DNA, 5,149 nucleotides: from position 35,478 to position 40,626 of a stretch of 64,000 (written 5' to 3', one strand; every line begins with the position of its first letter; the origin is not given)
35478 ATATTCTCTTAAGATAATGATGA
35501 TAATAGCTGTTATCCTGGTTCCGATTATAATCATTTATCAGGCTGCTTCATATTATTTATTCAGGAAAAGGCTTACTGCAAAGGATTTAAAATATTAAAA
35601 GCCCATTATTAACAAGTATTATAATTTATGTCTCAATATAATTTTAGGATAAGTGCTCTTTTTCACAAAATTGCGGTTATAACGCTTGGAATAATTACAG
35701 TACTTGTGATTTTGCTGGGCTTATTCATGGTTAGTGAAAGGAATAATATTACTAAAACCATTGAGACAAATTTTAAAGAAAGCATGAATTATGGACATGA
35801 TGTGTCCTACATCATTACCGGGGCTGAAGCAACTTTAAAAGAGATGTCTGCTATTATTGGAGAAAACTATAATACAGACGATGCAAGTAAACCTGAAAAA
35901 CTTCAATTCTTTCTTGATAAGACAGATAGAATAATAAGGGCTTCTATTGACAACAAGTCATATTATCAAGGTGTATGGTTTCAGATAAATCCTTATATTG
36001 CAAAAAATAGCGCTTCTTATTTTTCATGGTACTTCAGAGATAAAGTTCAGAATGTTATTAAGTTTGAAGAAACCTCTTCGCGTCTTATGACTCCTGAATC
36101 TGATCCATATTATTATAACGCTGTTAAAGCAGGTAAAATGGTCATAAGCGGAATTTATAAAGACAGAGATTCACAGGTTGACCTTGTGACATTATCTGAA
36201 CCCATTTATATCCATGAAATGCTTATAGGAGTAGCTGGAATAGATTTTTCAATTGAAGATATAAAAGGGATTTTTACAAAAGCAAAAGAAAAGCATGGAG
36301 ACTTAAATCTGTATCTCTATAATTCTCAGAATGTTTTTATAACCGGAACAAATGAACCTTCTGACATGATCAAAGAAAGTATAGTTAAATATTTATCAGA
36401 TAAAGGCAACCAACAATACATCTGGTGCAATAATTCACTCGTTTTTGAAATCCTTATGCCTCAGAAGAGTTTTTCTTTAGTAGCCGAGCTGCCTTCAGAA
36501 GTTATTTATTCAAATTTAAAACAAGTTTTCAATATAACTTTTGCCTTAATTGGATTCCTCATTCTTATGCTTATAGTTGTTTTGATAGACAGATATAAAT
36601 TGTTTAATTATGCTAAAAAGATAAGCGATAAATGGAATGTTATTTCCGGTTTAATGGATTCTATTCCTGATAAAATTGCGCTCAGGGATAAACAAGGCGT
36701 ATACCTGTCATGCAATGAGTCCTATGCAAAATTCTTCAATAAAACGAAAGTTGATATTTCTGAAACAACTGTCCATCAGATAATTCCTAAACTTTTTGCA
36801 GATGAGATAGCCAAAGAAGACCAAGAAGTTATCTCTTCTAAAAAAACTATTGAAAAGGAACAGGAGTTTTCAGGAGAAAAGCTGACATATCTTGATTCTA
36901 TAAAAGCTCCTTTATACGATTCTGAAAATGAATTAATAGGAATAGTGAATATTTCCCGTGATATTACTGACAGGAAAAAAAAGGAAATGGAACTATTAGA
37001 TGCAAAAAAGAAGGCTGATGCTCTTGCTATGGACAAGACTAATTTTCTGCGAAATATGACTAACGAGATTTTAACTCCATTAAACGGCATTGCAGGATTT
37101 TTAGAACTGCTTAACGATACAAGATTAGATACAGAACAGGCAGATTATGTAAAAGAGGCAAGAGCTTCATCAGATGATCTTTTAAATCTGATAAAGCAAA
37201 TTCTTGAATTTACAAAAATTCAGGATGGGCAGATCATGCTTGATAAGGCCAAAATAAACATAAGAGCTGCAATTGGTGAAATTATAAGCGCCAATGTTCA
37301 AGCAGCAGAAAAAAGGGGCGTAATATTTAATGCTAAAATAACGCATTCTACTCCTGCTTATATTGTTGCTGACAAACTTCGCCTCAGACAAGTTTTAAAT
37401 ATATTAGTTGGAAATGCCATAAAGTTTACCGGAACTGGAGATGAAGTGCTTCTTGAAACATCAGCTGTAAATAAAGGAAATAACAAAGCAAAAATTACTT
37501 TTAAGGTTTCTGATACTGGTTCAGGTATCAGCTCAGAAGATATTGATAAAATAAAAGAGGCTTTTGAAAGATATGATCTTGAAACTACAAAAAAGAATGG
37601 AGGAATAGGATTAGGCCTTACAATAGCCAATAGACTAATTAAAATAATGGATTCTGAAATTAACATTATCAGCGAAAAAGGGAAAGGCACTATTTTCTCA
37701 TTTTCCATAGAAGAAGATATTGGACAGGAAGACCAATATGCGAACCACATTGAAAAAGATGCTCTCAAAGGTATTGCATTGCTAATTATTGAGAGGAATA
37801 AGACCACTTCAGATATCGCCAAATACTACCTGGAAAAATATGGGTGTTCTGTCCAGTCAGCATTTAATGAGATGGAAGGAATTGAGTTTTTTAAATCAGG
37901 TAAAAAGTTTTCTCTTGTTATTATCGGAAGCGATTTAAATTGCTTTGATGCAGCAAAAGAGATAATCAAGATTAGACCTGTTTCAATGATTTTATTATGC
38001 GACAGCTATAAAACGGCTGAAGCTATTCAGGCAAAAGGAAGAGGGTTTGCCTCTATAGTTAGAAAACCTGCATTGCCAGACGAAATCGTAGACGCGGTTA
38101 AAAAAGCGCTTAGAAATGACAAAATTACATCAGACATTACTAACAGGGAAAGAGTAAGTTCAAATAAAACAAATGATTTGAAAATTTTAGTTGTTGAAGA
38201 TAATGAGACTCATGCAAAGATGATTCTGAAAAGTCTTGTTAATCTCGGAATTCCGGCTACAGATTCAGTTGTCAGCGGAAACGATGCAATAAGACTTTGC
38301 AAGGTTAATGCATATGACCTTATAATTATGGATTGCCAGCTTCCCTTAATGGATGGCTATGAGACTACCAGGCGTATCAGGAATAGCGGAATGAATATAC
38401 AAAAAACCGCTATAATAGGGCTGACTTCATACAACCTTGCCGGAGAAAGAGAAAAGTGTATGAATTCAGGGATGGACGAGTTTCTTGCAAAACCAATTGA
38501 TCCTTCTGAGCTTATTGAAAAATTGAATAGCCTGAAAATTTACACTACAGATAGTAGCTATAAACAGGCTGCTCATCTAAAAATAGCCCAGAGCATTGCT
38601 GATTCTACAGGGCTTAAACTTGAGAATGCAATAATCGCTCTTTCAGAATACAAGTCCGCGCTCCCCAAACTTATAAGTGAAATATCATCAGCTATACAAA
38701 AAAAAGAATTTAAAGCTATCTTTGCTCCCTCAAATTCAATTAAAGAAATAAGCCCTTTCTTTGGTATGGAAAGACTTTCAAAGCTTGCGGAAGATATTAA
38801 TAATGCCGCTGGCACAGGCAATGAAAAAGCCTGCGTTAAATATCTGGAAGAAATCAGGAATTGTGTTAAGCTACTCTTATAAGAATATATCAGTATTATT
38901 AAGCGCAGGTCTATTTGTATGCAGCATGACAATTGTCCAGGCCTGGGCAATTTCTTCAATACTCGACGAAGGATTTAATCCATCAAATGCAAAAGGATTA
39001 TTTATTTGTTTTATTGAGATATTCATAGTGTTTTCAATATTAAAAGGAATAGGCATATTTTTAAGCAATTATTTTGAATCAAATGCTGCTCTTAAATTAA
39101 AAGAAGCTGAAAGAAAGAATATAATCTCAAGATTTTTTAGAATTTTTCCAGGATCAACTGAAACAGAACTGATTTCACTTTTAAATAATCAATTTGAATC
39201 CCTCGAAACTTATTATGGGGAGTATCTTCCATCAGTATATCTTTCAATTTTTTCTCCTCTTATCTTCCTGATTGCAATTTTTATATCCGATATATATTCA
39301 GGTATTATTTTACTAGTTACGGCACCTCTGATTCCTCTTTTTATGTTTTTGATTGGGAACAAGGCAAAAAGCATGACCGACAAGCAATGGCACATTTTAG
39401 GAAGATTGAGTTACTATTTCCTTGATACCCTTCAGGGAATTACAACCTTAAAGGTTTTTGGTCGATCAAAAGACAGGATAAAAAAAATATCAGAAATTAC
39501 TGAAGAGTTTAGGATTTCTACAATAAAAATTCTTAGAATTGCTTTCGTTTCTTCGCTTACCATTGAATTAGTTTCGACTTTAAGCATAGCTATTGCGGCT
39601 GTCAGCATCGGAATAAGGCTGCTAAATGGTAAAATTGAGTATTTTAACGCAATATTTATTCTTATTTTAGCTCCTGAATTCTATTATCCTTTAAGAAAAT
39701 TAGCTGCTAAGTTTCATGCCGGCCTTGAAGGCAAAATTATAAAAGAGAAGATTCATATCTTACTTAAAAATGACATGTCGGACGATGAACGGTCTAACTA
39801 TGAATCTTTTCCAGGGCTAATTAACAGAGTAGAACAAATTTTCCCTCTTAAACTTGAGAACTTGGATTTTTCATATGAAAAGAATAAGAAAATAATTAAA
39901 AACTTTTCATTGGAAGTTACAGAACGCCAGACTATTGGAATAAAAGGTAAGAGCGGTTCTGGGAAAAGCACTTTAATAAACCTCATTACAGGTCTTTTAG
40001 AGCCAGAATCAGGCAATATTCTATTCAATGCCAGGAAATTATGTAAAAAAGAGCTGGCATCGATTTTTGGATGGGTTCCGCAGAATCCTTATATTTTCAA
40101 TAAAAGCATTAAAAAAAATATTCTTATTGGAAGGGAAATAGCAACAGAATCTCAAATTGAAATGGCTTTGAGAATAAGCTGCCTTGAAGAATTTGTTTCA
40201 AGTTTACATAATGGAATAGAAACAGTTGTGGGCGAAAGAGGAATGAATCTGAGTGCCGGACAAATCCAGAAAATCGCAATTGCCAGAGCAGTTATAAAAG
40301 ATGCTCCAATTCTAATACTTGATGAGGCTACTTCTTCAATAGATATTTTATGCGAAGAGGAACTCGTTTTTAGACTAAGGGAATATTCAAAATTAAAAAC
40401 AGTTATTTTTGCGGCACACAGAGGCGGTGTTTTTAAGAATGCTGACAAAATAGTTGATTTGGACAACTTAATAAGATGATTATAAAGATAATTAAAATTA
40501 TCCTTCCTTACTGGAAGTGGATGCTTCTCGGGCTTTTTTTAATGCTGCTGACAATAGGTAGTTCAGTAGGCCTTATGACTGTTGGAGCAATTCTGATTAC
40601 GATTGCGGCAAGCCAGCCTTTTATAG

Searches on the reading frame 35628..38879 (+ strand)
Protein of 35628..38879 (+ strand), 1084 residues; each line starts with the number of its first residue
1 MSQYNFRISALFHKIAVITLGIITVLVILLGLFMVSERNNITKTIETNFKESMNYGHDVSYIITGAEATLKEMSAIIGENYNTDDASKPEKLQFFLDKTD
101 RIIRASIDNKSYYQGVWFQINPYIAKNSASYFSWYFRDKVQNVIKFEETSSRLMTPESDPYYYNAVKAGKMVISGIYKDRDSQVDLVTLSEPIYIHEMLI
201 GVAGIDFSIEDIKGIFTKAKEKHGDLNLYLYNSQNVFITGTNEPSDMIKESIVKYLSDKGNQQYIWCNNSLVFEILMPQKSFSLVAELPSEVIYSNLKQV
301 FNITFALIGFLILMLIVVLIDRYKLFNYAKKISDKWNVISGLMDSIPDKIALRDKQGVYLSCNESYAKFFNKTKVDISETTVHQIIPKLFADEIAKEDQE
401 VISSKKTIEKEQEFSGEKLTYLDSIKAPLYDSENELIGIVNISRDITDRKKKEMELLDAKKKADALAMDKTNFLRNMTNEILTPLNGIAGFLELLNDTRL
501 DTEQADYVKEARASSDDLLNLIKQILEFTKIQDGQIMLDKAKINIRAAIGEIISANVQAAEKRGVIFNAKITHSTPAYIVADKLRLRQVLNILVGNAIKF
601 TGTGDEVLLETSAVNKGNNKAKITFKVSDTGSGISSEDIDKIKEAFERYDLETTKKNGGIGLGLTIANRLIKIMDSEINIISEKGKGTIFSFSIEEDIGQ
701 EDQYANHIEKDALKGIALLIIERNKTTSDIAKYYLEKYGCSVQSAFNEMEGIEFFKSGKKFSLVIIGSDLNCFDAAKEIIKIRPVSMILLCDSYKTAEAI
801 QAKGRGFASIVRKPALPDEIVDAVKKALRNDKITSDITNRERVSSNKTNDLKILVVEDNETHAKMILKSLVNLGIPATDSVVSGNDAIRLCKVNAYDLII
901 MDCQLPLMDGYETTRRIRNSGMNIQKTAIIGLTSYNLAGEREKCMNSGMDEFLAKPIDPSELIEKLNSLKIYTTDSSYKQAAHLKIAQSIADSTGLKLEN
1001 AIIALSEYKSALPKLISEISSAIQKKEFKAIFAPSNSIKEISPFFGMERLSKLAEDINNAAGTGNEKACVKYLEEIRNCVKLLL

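Call 105: search_protein_families(library=pfam, proteins=[window:35628-38879:+], max_evalue=0.00001)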
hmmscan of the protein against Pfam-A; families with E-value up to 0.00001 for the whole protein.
window:35628-38879:+ (1084 aa): 5 families
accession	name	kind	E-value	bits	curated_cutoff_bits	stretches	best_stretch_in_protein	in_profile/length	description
PF00072.30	Response_reg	-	1.2e-28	99.9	30.2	1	853-966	1-110/111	Response regulator receiver domain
PF02518.31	HATPase_c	-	4e-22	79.2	26.4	1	582-696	2-109/111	Histidine kinase-, DNA gyrase B-, and HSP90-like ATPase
PF00512.31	HisKA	-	3.8e-16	59.3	26.9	1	470-534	2-66/66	His Kinase A (phospho-acceptor) domain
PF08448.16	PAS_4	-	3.8e-14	53.3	23.1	1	344-450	2-109/110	PAS fold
PF22673.2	MCP-like_PDC_1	-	6.7e-12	46.3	27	1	102-213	4-112/113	Methyl-accepting chemotaxis protein-like, first PDC sensor domain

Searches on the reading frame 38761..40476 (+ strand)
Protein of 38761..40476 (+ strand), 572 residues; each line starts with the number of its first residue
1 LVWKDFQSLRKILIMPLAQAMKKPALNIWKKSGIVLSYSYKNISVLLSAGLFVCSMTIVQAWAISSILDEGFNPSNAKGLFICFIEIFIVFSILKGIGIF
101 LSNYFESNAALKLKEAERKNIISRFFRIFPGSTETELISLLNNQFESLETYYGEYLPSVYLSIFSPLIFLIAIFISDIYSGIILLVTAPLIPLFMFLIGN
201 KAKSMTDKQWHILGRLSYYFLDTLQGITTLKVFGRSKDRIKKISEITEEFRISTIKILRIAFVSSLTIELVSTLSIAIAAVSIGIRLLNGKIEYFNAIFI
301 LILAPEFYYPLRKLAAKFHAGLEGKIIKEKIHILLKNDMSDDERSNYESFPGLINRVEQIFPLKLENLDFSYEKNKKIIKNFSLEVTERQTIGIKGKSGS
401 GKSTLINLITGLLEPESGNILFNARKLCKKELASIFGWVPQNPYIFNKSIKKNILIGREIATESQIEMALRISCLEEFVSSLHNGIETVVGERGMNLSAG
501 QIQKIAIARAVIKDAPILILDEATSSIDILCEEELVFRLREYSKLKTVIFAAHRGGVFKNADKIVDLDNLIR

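Call 105: search_protein_families(library=pfam, proteins=[window:38761-40476:+], max_evalue=0.00001)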
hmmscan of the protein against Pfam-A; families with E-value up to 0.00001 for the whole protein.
window:38761-40476:+ (572 aa): 2 families
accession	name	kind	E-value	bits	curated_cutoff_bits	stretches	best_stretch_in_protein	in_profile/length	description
PF00005.33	ABC_tran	-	3.2e-27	96.2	25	1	380-525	2-137/137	ABC transporter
PF00664.28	ABC_membrane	-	1.5e-22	81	28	1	49-296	7-259/274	ABC transporter transmembrane region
